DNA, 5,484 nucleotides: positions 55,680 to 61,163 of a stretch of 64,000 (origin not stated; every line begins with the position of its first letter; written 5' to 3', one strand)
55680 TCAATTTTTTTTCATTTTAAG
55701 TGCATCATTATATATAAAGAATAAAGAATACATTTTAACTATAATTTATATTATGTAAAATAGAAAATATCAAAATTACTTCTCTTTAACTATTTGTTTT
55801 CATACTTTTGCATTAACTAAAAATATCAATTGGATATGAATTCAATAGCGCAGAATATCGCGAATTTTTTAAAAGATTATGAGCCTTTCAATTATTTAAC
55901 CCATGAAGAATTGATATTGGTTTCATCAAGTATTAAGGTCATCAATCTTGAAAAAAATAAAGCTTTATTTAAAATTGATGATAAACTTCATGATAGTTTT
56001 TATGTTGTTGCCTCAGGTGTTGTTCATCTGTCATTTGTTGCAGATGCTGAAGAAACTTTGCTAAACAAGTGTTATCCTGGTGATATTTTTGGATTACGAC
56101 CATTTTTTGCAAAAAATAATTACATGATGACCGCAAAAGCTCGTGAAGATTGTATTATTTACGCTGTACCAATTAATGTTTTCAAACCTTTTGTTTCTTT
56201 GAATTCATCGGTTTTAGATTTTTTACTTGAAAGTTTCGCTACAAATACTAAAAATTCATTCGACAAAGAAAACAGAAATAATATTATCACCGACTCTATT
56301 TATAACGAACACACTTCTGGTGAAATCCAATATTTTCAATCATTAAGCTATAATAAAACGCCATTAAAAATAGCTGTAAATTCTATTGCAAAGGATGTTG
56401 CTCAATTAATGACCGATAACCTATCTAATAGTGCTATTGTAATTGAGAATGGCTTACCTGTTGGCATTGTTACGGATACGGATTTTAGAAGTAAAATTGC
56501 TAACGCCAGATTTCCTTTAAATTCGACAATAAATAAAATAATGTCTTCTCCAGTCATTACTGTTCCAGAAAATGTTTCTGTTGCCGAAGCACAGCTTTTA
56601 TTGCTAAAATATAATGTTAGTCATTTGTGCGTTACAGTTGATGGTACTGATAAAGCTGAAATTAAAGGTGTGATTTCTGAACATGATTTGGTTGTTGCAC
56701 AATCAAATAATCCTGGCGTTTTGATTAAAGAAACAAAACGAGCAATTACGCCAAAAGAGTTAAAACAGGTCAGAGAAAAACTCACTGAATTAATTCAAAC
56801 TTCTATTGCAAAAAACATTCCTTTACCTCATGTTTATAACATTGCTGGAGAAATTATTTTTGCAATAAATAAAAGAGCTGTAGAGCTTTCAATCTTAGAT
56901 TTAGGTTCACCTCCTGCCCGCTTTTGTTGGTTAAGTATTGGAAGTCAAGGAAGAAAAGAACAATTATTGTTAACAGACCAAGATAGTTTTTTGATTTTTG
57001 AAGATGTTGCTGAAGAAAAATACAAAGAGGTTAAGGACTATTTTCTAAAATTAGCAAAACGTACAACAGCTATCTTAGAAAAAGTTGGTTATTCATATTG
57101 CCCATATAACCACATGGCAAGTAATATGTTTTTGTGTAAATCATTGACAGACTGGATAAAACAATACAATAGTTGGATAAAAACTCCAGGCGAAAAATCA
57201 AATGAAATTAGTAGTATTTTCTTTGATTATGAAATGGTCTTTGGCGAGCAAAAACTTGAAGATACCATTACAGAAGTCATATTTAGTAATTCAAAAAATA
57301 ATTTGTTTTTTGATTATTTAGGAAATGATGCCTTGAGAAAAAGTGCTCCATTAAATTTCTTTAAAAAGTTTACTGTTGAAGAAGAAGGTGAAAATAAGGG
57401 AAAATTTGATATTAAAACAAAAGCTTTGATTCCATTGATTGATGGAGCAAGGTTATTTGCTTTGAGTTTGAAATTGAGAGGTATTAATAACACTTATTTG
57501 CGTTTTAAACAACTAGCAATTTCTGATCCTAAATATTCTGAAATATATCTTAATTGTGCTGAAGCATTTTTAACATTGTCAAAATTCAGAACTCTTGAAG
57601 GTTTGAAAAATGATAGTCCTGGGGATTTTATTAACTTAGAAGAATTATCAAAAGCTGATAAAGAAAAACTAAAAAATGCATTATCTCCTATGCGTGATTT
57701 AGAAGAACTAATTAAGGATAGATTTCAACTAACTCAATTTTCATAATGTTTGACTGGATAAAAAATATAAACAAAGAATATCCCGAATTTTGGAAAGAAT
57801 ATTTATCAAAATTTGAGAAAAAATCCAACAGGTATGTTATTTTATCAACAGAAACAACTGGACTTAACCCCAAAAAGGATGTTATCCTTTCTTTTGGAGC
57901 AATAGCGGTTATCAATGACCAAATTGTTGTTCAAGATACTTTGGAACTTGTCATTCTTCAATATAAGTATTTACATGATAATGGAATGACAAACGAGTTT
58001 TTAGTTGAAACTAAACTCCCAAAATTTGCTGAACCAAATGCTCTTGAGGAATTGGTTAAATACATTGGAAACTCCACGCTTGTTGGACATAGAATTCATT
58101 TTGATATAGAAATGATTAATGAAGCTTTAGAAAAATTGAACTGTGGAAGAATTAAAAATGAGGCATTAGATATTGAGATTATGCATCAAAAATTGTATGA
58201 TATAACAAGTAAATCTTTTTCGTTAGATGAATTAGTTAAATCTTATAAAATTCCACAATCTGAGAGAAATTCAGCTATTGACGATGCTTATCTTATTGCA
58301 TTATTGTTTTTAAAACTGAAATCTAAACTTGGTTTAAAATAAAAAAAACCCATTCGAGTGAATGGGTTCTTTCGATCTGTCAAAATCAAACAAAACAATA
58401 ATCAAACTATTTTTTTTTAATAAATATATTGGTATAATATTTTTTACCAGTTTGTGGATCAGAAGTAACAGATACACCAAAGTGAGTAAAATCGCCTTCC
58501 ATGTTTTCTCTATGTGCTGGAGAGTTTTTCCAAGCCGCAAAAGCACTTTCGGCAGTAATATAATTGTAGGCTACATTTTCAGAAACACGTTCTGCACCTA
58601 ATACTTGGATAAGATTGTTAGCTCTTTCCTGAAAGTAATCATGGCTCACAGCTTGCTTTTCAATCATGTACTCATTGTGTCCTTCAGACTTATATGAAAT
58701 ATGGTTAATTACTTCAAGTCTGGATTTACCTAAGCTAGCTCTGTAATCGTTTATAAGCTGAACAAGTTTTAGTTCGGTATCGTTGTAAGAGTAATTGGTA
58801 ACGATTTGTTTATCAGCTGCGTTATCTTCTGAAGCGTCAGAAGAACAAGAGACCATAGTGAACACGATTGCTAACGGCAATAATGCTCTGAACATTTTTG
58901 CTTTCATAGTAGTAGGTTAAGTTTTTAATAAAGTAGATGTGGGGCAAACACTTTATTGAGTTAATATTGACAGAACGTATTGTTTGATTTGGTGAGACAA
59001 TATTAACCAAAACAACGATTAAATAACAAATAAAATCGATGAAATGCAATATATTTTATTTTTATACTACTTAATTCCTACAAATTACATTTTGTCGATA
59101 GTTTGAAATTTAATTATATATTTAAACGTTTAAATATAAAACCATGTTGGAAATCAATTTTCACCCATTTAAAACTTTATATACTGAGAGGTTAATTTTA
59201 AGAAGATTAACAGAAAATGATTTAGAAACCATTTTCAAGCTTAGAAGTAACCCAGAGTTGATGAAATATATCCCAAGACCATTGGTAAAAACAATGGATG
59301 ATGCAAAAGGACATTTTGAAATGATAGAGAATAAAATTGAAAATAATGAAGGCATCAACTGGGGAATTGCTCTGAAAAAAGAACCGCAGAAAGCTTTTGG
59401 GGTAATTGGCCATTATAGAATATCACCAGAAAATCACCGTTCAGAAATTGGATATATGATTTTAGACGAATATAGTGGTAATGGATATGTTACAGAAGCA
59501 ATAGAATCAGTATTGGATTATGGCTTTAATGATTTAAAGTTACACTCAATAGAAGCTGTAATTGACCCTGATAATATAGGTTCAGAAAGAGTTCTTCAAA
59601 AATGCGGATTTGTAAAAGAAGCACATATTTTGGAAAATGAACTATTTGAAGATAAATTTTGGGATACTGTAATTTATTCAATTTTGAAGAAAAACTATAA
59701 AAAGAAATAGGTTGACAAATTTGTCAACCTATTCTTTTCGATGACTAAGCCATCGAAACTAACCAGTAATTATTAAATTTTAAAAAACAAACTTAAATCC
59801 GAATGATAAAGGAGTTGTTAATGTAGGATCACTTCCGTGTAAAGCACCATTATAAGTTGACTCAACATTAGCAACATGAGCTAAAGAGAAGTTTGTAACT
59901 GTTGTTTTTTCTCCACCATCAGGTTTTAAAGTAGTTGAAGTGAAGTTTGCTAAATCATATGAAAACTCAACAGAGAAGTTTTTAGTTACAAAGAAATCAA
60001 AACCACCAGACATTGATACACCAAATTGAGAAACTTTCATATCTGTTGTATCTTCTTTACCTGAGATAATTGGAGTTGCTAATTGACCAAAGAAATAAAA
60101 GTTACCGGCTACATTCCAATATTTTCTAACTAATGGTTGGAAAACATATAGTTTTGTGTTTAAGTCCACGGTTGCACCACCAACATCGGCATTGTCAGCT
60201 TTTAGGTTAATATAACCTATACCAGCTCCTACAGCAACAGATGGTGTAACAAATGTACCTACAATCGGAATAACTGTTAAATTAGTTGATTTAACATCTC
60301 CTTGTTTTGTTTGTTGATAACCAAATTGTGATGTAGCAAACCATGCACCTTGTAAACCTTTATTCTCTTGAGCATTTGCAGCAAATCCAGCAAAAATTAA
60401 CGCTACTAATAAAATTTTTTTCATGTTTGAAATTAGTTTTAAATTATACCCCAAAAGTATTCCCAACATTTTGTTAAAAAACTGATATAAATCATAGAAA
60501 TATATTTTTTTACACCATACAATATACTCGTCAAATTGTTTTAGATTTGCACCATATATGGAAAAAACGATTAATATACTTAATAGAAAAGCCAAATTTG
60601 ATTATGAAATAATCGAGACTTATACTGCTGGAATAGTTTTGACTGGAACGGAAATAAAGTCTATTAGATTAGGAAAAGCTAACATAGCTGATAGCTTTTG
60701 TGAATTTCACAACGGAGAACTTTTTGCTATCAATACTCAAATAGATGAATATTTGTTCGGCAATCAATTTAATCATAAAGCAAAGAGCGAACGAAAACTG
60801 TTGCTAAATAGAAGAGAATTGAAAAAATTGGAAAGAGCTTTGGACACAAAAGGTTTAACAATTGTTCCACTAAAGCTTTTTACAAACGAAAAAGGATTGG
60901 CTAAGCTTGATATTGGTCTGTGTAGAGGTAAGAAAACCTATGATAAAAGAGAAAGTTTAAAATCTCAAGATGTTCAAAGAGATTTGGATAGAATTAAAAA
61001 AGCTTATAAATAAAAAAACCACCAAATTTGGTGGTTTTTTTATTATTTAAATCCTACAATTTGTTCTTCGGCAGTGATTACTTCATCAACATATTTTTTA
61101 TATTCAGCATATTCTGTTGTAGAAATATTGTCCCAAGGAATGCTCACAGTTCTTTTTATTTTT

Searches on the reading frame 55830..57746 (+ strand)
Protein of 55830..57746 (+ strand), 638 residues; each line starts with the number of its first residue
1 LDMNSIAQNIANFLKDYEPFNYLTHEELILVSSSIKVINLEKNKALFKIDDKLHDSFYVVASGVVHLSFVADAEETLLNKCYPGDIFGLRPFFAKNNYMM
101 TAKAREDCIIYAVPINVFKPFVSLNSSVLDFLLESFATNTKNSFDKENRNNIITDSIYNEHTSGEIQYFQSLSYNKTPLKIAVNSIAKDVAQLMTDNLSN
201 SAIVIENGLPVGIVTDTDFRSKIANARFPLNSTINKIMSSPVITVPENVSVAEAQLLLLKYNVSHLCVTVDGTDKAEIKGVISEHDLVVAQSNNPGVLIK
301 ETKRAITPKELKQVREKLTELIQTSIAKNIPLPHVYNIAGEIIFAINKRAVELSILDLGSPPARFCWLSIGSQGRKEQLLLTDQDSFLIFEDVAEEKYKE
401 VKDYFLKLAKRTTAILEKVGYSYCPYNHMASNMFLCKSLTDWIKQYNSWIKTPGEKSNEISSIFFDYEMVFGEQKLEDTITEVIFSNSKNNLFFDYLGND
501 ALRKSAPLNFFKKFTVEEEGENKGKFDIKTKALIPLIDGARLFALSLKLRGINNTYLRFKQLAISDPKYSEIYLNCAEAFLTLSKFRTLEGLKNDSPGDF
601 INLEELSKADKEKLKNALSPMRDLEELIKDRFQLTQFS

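Call 3: search_protein_families(library=pfam, proteins=[window:55830-57746:+], max_evalue=0.01)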
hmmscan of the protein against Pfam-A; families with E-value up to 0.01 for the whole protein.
window:55830-57746:+ (638 aa): 4 families
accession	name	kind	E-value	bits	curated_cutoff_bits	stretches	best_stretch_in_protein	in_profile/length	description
PF03445.19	DUF294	-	1.3e-35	122.7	21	1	317-455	2-137/138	Putative nucleotidyltransferase DUF294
PF10335.14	DUF294_C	-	3.1e-22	79.4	22.5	1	492-632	2-145/145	Putative nucleotidyltransferase substrate binding domain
PF00571.33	CBS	-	1.1e-16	61.3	24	2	236-290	3-54/57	CBS domain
PF00027.35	cNMP_binding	-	2.4e-13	50.3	27.5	1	39-121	3-85/89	Cyclic nucleotide-binding domain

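Call 4: search_protein_families(library=ncbifam, proteins=[window:55830-57746:+], max_evalue=0.01)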
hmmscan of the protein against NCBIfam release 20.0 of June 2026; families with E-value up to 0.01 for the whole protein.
window:55830-57746:+ (638 aa): 5 families
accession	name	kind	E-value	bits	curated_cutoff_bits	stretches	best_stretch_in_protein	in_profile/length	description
TIGR01303.1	IMP_DH_rel_1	equivalog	1.7e-06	27.2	562.75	1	176-294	96-205/475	GuaB1 family IMP dehydrogenase-related protein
TIGR01302.1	IMP_dehydrog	equivalog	3.6e-05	22.8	481.5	1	184-294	96-203/450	IMP dehydrogenase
NF041569.1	A-tRNAntase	equivalog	5.1e-05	21.7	1440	1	232-284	309-357/880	A-adding tRNA nucleotidyltransferase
TIGR00393.1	kpsF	subfamily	0.00022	20.9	203.7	1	186-275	174-262/268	KpsF/GutQ family sugar-phosphate isomerase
NF041552.1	TF_PrdR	equivalog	0.00026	19.5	795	1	182-287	20-121/577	sigma-54 dependent transcriptional regulator PrdR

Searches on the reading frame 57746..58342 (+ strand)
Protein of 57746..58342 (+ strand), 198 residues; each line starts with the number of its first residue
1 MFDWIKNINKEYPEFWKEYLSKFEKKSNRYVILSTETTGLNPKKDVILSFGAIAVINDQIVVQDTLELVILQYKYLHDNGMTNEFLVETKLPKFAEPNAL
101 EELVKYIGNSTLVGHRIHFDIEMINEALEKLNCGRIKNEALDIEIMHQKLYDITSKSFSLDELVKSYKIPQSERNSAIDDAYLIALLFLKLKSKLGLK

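Call 3: search_protein_families(library=pfam, proteins=[window:57746-58342:+], max_evalue=0.01)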
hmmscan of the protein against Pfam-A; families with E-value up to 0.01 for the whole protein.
window:57746-58342:+ (198 aa): 3 families
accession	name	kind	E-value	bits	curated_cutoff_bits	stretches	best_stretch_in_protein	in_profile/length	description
PF00929.31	RNase_T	-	2.3e-13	51.4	24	1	32-188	2-164/164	Exonuclease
PF01612.26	DNA_pol_A_exo1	-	0.0017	18.7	23.6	1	18-167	12-127/173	3'-5' exonuclease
PF21762.3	DEDDh_C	-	0.0094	16.6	27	0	108-183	106-180/188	DNA polymerase III subunit epsilon-like, C-terminal domain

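Call 4: search_protein_families(library=ncbifam, proteins=[window:57746-58342:+], max_evalue=0.01)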
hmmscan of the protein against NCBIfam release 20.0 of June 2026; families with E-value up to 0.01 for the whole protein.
window:57746-58342:+ (198 aa): 21 families
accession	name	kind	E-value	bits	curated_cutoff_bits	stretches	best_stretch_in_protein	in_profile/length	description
NF006601.0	PRK09145.1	equivalog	2.9e-30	105.2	189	1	18-193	18-199/207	3'-5' exonuclease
NF001688.0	PRK00448.1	equivalog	7.6e-21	73.4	873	1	22-195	417-588/1445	PolC-type DNA polymerase III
TIGR01406.1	dnaQ_proteo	equivalog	8.7e-21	74.6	222.7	1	29-193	1-170/231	DNA polymerase III subunit epsilon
NF005836.0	PRK07740.1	equivalog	2.3e-20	73.1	261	1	4-190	38-221/244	hypothetical protein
TIGR00573.1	dnaq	subfamily_domain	5.6e-20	71.8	71.5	1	28-191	7-173/217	exonuclease, DNA polymerase III, epsilon subunit family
TIGR01405.1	polC_Gram_pos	equivalog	9.4e-20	69.9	1043.45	1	22-195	185-354/1211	DNA polymerase III subunit alpha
NF004316.1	PRK05711.1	equivalog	1.2e-17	64.3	196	1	28-192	1-170/234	DNA polymerase III subunit epsilon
TIGR01407.1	dinG_rel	hypoth_equivalog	1.2e-14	53.6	547.7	1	29-195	1-165/889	putative DnaQ family exonuclease/DinG family helicase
NF005906.0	PRK07883.1-4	equivalog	1.3e-14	53.5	495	1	29-194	7-170/563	DEDD exonuclease domain-containing protein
NF005289.0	PRK06807.1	equivalog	1.4e-14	54.1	335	1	28-192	8-169/313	3'-5' exonuclease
NF005981.0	PRK08074.1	equivalog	1.9e-13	49.3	789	1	27-195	2-169/931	ATP-dependent DNA helicase DinG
NF004964.0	PRK06310.1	equivalog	4e-12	46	236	1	26-191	5-170/250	DNA polymerase III subunit epsilon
NF006316.0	PRK08517.1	equivalog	2.8e-11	43.2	247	1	25-187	67-225/270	3'-5' exonuclease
NF004719.0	PRK06063.1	equivalog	8.2e-11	41.4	389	1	25-188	13-173/331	DEDDh family exonuclease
NF005569.0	PRK07246.1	equivalog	2.3e-10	39.4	794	1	24-195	3-170/820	bifunctional DnaQ family exonuclease/ATP-dependent helicase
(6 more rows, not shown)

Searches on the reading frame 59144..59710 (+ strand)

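Call 76: search_protein_families(library=pfam, proteins=[window:59144-59710:+], max_evalue=0.000001)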
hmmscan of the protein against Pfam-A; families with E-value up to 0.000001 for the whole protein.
window:59144-59710:+ (188 aa): 2 families
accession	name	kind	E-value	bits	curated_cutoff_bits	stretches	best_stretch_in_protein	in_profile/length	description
PF13302.13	Acetyltransf_3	-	3.4e-37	128.6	25.4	1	16-157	1-138/138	Acetyltransferase (GNAT) domain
PF00583.31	Acetyltransf_1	-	9.5e-09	36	20.7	1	64-156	27-116/116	Acetyltransferase (GNAT) family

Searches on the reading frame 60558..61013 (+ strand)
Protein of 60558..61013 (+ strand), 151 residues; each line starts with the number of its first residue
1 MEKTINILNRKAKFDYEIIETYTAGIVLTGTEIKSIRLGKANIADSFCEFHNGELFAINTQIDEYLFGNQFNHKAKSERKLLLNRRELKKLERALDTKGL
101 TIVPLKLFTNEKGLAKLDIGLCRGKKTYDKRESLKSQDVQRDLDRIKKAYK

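Call 76: search_protein_families(library=pfam, proteins=[window:60558-61013:+], max_evalue=0.000001)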
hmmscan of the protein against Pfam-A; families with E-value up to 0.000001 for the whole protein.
window:60558-61013:+ (151 aa): 1 family
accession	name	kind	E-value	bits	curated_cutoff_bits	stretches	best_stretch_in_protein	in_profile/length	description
PF01668.23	SmpB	-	3.3e-55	186.4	27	1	8-148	3-142/143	SmpB protein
